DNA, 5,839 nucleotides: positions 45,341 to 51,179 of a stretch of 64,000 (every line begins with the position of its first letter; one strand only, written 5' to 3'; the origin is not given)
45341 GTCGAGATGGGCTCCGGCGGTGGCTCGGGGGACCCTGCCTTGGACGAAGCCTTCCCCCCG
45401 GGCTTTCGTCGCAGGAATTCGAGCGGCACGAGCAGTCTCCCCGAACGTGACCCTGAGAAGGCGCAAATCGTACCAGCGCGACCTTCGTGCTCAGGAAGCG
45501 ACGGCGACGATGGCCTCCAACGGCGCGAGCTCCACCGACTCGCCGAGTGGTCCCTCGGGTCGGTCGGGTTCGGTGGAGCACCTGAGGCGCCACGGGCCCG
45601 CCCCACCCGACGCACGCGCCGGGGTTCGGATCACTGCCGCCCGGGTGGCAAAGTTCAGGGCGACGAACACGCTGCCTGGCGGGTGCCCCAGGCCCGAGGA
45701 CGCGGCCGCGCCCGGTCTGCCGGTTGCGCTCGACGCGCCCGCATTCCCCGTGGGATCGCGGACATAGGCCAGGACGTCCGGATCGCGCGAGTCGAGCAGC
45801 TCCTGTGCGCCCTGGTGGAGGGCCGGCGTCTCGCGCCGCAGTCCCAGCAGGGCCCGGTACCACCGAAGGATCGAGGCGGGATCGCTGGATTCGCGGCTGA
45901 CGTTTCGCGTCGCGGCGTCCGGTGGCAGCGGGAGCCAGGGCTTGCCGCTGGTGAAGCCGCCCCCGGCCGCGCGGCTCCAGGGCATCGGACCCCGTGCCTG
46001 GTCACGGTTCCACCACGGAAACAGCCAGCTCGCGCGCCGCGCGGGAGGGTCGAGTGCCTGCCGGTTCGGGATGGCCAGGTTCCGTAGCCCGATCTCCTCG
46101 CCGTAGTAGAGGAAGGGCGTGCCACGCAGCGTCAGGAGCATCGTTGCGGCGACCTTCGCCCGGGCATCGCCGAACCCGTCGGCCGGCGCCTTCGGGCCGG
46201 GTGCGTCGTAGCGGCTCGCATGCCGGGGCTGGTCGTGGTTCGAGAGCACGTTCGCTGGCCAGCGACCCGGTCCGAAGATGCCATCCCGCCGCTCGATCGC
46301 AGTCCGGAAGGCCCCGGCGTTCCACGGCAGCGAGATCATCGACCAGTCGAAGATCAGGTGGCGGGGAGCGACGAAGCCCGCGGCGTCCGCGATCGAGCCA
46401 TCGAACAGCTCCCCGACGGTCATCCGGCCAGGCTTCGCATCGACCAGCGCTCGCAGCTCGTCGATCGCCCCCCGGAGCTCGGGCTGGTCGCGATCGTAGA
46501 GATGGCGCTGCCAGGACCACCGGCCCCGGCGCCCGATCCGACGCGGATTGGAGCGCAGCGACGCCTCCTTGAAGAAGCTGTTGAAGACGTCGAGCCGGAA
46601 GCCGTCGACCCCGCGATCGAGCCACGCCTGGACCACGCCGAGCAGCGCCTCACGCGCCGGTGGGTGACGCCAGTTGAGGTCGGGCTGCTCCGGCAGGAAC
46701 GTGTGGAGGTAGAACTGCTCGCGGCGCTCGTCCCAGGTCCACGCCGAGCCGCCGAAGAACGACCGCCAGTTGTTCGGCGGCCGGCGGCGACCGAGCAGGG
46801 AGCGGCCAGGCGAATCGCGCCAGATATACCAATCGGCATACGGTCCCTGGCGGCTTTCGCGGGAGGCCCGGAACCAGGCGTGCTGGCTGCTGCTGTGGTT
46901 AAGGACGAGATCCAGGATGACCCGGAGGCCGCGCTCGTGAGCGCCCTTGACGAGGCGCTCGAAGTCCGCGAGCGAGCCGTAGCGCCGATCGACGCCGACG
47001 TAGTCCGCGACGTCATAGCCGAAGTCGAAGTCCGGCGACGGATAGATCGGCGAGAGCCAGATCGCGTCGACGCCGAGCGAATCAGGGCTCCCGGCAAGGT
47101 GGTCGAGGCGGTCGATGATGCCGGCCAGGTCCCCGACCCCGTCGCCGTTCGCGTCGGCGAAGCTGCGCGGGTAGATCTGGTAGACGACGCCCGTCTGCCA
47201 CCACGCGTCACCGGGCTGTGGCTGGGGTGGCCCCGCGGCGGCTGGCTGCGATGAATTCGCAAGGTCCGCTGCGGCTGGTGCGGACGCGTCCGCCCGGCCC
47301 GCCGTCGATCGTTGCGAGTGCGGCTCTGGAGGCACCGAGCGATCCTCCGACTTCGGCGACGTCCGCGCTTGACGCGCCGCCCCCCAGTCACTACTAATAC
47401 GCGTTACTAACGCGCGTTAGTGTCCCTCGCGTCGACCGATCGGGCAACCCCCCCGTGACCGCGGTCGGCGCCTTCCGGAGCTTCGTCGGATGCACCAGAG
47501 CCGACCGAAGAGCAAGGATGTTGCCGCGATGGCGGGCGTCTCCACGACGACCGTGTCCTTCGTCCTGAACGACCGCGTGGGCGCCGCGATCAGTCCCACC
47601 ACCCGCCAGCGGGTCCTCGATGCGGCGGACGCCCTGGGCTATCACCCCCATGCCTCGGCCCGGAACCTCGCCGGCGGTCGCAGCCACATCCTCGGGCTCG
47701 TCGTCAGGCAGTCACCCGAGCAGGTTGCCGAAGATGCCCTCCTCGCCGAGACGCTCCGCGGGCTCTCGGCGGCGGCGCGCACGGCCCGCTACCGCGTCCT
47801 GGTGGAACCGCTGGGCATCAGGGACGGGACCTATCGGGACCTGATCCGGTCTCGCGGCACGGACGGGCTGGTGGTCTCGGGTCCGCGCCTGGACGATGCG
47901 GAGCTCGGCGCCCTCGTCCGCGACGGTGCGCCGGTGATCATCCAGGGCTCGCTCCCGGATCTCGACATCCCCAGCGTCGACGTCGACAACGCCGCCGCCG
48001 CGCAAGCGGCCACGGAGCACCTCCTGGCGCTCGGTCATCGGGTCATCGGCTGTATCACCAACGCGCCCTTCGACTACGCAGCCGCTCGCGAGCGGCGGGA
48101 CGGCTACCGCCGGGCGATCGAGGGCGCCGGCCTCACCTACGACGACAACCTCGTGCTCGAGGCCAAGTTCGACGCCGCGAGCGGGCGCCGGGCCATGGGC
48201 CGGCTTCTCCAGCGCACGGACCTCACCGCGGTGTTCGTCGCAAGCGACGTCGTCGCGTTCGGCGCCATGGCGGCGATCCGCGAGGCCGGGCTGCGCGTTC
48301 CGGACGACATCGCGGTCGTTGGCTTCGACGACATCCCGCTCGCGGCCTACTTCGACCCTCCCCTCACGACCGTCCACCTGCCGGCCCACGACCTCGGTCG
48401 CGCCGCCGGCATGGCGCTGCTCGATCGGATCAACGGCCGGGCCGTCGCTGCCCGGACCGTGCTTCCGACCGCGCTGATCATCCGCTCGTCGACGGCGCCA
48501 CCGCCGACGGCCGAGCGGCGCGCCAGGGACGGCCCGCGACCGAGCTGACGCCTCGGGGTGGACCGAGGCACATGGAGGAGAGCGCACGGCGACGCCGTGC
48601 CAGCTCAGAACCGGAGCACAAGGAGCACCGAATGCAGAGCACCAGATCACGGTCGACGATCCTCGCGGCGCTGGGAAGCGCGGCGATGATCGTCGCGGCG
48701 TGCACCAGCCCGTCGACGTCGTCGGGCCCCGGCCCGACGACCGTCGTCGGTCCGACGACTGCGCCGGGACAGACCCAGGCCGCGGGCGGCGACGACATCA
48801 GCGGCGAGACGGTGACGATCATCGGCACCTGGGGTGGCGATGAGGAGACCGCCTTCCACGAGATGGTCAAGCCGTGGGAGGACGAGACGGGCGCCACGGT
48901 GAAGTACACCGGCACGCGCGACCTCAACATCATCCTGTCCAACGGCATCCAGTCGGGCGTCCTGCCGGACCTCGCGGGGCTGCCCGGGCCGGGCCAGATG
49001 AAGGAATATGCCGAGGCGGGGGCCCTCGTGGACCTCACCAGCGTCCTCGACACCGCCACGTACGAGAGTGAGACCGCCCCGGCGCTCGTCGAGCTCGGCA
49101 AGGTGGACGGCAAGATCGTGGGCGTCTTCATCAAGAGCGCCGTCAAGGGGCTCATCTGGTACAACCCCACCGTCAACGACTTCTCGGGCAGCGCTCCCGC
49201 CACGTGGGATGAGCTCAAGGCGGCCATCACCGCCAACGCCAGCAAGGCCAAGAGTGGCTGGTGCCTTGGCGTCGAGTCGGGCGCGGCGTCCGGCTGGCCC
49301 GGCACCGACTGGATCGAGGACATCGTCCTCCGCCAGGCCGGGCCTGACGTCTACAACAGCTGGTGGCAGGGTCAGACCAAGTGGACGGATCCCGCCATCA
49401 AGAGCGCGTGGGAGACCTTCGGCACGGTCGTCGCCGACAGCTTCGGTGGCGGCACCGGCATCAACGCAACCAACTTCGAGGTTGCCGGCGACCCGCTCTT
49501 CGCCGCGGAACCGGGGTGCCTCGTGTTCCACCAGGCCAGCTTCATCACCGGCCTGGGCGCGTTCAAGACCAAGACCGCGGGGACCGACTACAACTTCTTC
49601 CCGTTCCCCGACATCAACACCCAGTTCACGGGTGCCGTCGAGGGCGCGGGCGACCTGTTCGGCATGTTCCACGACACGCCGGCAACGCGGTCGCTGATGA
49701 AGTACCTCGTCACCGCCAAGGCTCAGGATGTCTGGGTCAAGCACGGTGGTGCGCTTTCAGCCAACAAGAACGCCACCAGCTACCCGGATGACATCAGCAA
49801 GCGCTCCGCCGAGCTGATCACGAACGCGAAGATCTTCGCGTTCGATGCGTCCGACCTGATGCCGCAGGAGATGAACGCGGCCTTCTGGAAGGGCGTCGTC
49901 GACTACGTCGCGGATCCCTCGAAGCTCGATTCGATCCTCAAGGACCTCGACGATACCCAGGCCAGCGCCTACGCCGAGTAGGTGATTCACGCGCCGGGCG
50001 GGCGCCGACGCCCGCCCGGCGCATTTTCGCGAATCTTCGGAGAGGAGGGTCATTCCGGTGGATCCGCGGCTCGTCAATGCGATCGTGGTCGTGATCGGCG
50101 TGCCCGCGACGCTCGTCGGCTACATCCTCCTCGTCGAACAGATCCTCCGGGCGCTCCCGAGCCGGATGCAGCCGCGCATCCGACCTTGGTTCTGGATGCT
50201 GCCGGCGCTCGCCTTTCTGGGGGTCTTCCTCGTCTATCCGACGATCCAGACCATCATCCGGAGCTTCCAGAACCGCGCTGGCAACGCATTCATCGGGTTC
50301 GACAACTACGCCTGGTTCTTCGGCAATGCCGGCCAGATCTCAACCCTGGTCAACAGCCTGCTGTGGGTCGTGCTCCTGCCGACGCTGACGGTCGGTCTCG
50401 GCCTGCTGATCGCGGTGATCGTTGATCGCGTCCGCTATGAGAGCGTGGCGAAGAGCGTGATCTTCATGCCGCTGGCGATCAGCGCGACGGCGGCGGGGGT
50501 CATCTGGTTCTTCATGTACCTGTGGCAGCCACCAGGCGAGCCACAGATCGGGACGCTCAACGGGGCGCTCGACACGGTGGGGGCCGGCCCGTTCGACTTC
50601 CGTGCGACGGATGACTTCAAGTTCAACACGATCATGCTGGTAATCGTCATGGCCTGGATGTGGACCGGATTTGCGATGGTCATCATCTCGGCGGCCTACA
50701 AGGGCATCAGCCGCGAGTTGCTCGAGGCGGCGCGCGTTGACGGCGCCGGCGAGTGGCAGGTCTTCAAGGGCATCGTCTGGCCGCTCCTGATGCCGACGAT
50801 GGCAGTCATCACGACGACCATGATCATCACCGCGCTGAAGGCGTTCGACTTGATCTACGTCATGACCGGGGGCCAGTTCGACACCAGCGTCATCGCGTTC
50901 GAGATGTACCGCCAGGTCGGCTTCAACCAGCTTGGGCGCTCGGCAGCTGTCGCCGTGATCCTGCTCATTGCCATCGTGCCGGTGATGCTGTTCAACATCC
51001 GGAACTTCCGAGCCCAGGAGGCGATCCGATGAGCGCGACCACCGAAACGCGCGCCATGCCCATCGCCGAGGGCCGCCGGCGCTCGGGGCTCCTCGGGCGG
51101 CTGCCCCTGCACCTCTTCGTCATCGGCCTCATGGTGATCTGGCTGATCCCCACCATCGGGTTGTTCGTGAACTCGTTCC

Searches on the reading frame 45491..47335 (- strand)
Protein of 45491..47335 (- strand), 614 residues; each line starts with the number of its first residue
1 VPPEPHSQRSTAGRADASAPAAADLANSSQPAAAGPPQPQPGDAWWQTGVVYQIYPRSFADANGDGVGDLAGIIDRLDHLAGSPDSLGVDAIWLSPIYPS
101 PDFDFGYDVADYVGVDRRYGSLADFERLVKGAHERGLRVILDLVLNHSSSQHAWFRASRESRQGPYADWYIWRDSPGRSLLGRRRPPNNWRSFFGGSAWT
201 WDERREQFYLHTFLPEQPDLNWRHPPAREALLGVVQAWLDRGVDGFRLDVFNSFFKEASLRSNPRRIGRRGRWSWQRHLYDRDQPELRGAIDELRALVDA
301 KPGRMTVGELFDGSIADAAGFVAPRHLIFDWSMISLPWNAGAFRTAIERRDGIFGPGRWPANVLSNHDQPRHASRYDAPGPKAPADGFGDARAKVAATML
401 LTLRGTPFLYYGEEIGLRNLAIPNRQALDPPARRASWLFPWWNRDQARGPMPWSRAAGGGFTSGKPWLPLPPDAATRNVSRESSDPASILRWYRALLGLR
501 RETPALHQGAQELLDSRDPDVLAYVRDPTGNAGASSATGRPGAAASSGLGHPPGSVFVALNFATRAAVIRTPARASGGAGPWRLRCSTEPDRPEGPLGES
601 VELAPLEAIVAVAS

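Call 8: search_protein_families(library=pfam, proteins=[window:45491-47335:-], max_evalue=0.001)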
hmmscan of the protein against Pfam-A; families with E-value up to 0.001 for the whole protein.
window:45491-47335:- (614 aa): 1 family
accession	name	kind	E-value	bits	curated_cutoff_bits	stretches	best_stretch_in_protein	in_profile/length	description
PF00128.31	Alpha-amylase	-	7.3e-114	381.9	22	1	53-509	1-446/446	Alpha amylase, catalytic domain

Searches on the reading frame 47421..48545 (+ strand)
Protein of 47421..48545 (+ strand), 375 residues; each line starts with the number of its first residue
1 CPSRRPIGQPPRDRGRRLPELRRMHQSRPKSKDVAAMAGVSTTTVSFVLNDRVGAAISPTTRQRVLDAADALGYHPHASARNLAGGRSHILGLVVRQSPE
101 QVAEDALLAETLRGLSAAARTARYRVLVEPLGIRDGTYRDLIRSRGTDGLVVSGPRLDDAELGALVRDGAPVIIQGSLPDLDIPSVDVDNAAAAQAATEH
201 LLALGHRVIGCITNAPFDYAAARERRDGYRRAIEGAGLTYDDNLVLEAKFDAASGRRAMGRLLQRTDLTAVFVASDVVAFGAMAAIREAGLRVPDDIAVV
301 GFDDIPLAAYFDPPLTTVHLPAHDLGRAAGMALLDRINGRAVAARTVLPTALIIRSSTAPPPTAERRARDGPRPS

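Call 62: search_protein_families(library=pfam, proteins=[window:47421-48545:+], max_evalue=0.00001)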
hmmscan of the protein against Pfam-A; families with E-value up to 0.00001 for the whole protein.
window:47421-48545:+ (375 aa): 4 families
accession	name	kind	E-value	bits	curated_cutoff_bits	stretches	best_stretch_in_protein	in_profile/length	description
PF13377.12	Peripla_BP_3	-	1.3e-41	142.9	26.5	1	198-358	1-167/167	Periplasmic binding protein-like domain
PF00532.27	Peripla_BP_1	-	1.4e-26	94.1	22.2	1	89-353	2-278/281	Periplasmic binding proteins and sugar binding domain of LacI family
PF00356.27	LacI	-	2.2e-13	50.2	27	1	32-76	3-45/46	Bacterial regulatory proteins, lacI family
PF13407.12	Peripla_BP_4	-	2.9e-12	47.1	35.1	1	146-308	55-222/258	Periplasmic binding protein domain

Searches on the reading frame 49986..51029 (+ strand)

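Call 62: search_protein_families(library=pfam, proteins=[window:49986-51029:+], max_evalue=0.00001)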
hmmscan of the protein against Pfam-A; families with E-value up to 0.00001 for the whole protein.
window:49986-51029:+ (348 aa): 1 family
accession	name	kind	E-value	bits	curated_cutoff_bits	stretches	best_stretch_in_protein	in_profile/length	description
PF00528.27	BPD_transp_1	-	9.6e-18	65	26.4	1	136-336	2-174/184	Binding-protein-dependent transport system inner membrane component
